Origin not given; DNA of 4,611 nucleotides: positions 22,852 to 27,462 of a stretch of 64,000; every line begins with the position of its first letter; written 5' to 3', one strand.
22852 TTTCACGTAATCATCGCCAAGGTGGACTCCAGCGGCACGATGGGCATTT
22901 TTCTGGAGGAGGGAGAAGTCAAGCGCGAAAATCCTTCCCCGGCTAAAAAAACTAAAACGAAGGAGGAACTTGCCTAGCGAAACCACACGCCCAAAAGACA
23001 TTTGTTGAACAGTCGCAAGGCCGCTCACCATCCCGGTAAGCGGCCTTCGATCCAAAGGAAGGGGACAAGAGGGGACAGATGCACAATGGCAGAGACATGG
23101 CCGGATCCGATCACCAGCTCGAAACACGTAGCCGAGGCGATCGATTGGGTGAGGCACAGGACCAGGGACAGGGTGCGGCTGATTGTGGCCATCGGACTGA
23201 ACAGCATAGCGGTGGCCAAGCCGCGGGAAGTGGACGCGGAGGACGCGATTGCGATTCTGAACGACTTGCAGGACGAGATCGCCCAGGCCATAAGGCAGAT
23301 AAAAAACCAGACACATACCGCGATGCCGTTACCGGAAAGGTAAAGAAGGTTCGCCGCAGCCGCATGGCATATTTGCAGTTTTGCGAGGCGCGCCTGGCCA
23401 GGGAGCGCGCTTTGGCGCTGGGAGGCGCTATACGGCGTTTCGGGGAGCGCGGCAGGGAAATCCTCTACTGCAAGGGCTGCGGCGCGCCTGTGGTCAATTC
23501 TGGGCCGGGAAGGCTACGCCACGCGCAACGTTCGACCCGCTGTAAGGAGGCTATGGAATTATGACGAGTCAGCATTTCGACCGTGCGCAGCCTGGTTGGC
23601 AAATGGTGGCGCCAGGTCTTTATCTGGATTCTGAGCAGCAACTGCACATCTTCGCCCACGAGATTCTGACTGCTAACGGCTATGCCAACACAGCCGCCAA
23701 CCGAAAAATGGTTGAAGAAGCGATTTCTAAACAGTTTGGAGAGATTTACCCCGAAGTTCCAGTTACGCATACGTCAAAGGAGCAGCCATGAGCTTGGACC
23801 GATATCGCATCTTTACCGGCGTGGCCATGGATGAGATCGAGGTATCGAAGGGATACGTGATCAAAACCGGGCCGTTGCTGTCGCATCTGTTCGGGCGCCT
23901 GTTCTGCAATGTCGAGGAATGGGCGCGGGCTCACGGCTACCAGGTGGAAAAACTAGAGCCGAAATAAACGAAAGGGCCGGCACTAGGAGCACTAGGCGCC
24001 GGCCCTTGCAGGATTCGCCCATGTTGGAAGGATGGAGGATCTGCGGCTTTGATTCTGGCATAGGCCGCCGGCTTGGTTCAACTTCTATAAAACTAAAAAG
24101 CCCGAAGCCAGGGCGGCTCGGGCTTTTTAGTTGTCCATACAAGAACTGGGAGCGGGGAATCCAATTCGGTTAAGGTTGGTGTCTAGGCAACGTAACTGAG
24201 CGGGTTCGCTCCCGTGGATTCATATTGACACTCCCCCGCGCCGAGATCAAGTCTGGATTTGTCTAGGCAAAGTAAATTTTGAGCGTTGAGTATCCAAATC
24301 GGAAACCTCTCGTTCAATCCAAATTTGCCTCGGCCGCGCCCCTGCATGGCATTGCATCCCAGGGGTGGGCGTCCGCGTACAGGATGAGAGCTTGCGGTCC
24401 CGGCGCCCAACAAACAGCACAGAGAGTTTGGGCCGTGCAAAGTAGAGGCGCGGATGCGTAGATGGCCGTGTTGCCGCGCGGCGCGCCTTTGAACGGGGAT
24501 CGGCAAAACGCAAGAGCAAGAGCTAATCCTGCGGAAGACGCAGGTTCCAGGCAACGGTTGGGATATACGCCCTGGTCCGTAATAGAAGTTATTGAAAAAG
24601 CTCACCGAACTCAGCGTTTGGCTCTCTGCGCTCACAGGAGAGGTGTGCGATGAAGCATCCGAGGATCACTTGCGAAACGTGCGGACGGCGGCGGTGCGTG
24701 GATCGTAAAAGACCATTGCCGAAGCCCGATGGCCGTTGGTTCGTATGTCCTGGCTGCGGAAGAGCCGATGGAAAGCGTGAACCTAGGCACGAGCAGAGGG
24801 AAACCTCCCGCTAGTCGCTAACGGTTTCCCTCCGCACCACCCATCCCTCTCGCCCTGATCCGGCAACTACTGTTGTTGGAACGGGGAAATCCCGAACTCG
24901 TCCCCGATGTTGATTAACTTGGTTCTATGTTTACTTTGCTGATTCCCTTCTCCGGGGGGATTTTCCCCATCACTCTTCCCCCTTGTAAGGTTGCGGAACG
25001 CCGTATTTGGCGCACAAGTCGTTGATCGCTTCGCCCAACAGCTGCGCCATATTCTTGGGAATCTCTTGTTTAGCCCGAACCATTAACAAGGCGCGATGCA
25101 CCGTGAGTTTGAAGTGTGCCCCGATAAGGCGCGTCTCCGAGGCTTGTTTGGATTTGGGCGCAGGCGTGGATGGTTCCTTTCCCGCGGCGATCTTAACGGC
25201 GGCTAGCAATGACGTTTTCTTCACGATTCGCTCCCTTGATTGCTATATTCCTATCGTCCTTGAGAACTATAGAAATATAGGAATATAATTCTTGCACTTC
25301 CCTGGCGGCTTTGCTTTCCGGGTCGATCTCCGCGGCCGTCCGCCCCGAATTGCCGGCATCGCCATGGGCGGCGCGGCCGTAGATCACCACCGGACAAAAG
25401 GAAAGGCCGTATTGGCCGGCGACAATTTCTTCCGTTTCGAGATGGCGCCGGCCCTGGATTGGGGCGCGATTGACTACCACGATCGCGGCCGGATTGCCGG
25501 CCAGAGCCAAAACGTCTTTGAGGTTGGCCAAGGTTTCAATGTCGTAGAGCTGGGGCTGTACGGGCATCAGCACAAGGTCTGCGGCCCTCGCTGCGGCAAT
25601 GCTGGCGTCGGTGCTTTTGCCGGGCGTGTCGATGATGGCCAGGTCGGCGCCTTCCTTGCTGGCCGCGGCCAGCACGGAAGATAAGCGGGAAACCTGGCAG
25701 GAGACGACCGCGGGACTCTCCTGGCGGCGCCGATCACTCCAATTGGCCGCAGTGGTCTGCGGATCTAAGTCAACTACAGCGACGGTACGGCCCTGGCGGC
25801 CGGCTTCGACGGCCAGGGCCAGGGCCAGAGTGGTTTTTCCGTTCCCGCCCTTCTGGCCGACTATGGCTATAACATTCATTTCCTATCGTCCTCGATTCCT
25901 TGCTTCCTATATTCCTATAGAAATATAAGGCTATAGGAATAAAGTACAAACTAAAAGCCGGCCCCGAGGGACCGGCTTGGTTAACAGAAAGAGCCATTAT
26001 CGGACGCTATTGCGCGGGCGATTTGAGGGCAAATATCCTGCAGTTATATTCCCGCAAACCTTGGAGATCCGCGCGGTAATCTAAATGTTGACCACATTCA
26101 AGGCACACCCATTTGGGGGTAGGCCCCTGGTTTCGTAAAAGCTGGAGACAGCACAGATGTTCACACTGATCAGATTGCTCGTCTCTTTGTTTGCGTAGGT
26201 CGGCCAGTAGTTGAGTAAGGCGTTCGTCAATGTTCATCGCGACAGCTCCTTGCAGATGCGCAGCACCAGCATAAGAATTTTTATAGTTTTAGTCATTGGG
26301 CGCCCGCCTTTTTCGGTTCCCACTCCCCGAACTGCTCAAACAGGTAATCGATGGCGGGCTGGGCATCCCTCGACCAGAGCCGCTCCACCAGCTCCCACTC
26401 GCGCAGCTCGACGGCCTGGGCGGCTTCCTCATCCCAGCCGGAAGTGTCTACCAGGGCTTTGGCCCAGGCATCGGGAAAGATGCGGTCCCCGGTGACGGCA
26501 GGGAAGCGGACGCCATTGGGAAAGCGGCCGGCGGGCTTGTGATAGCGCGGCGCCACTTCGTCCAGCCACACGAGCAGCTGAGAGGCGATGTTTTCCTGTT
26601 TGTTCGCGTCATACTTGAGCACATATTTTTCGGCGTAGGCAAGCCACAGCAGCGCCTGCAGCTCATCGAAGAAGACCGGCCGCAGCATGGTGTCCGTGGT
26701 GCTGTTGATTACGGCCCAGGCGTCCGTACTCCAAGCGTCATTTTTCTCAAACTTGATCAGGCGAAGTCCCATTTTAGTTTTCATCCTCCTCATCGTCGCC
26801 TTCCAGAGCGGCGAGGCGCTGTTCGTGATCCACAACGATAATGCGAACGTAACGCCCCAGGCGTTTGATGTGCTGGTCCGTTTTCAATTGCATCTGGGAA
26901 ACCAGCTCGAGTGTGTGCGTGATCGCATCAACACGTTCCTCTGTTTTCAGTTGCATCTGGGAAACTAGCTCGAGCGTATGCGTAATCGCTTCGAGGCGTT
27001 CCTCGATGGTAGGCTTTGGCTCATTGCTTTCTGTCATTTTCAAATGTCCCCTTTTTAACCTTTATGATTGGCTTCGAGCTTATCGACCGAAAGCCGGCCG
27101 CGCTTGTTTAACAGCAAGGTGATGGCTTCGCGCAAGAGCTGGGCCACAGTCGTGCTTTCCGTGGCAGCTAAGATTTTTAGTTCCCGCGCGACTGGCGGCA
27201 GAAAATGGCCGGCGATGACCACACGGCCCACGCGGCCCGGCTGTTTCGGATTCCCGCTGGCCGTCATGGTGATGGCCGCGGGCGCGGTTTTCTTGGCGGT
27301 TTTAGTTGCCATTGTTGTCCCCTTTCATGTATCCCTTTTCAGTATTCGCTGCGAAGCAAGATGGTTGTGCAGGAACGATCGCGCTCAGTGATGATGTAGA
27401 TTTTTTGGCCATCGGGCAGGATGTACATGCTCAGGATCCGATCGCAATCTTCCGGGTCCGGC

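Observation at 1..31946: Candidate new class of telomere phage: podovirus-like linear phage-plasmid, probably of Acidobacteriota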

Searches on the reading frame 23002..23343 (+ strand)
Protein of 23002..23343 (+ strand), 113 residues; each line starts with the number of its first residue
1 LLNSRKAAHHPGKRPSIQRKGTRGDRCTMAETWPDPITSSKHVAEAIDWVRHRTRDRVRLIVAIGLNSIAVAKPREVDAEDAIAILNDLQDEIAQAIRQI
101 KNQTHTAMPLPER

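Call 79: search_protein_families(library=pfam, max_evalue=0.05, proteins=[window:23002-23343:+])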
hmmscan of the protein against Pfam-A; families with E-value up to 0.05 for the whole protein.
window:23002-23343:+ (113 aa): 1 family
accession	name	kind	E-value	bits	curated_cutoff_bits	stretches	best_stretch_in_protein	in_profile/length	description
PF09239.17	Topo-VIb_trans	-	0.0085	16.3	24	1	41-105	81-144/159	Topoisomerase VI B subunit, transducer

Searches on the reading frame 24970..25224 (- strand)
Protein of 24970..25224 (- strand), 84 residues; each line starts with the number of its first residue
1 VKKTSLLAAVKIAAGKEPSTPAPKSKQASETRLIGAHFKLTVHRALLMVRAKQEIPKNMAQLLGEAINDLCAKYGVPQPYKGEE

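Call 79: search_protein_families(library=pfam, max_evalue=0.05, proteins=[window:24970-25224:-])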
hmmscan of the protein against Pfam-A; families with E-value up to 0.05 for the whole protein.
window:24970-25224:- (84 aa): 1 family
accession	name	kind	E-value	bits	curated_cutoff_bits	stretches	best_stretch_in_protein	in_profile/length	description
PF20605.4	Antitox_RHH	-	1.2e-08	35.4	27.2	1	31-78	4-49/50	Antitoxin-like ribbon-helix-helix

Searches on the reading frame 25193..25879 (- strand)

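Call 10: search_protein_families(library=pfam, max_evalue=0.01, proteins=[window:25193-25879:-])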
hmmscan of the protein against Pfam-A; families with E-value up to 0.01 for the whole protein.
window:25193-25879:- (228 aa): 16 families
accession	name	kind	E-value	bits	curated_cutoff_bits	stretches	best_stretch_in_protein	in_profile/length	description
PF13614.12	AAA_31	-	1.3e-15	58.3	27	2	1-47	1-47/177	AAA domain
PF01656.29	CbiA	-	9.5e-15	55.1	25.4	1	4-152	1-96/125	CobQ/CobB/MinD/ParA nucleotide binding domain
PF09140.17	MipZ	-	4.9e-13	49.4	20.7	2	3-52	2-52/262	ATPase MipZ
PF07015.17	VirC1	-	4.9e-08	33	24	1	1-149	1-158/231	VirC1 protein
PF10609.15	ParA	-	9.8e-07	28.9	27.1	1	2-39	4-41/246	NUBPL iron-transfer P-loop NTPase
PF16575.11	CLP1_P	-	3.7e-06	27.3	26.6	1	13-41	5-33/188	mRNA cleavage and polyadenylation factor CLP1 P-loop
PF02374.21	ArsA_ATPase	-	1.1e-05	25.2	24.3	1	6-49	5-45/305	Anion-transporting ATPase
PF13578.12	Methyltransf_24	-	0.00013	23.3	26.3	1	13-92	7-83/105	Methyltransferase domain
PF00009.33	GTP_EFTU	-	0.00017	21.7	26.5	1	12-108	13-101/188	Elongation factor Tu GTP binding domain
PF06564.18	CBP_BcsQ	-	0.00019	21.5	21.3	1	1-41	1-41/234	Cellulose biosynthesis protein BcsQ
PF00448.28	SRP54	-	0.00043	20.4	22.7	1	2-90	2-96/196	SRP54-type protein, GTPase domain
PF25199.1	nSTAND_NTPase5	-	0.0031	17.8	34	1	4-75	43-117/145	Novel STAND NTPase 5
PF03029.23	ATP_bind_1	-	0.0048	17.2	27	0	12-47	6-41/240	Conserved hypothetical ATP binding protein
PF20720.3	nSTAND3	-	0.0066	16.6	27.2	0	2-53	18-67/155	Novel STAND NTPase 3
PF01926.29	MMR_HSR1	-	0.0067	17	21.9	0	4-137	2-112/113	50S ribosome-binding GTPase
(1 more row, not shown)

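Call 122: search_protein_families(library=ncbifam, max_evalue=0.001, proteins=[window:25193-25879:-])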
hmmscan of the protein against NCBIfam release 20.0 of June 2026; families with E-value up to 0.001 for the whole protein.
window:25193-25879:- (228 aa): 19 families
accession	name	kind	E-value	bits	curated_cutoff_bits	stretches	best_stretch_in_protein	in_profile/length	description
NF041546.1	ParA_partition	equivalog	1.2e-47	162.1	180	1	3-199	1-201/203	ParA family partition ATPase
TIGR03371.1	cellulose_yhjQ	equivalog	1e-20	74.3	157.85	2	58-205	95-244/246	cellulose biosynthesis protein BcsQ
TIGR03815.1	CpaE_hom_Actino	equivalog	1.6e-11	43.9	154.45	1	3-41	113-151/340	septum site-determining protein Ssd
TIGR03453.1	partition_RepA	equivalog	3e-10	39.5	348.45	1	2-43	105-146/387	plasmid partitioning protein RepA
TIGR01969.1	minD_arch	subfamily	5.9e-10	38.7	201.75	2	3-39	2-38/251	cell division ATPase MinD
NF010423.0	PRK13849.1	equivalog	2.7e-08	33.5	313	1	1-142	1-151/231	conjugal transfer ATPase VirC1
NF010443.0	PRK13869.1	subfamily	2.2e-06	26.7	446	1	2-43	122-163/405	plasmid-partitioning protein RepA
NF047398.1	AAA_KGGVGR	domain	3.2e-06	27.6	90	1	1-55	2-56/190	KGGVGR-motif variant AAA ATPase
NF009381.0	PRK12740.1-5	subfamily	1.2e-05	23.9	583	1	3-138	11-135/692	elongation factor G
TIGR00345.1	GET3_arsA_TRC40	subfamily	2.9e-05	23.8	135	1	7-44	2-39/299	TRC40/GET3/ArsA family transport-energizing ATPase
NF053621.1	ATPseBagBMYCTU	equivalog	3.3e-05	23.1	521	1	6-43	16-53/371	ATPase BagB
NF041136.1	MrpORP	equivalog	5.4e-05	22.6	450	1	2-39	6-43/365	iron-sulfur cluster carrier protein MrpORP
NF009377.1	PRK12740.1-1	equivalog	7.4e-05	21.3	890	1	4-168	16-169/700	elongation factor G-like protein EF-G2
TIGR01007.1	eps_fam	subfamily_domain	0.00026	20.6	108.05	0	2-42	18-58/204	polysaccharide biosynthesis tyrosine autokinase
NF004629.0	PRK05973.1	equivalog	0.00027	20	156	1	6-42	68-104/237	DNA helicase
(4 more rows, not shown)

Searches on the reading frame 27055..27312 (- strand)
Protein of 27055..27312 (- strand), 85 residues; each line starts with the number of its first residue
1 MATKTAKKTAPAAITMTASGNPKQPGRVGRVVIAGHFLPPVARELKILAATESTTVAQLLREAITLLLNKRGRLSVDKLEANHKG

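Call 79: search_protein_families(library=pfam, max_evalue=0.05, proteins=[window:27055-27312:-])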
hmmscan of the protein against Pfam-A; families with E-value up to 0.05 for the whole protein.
window:27055-27312:- (85 aa): 1 family
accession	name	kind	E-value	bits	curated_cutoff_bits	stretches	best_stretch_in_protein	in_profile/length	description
PF20605.4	Antitox_RHH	-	2.4e-16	60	27.2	1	27-73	1-47/50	Antitoxin-like ribbon-helix-helix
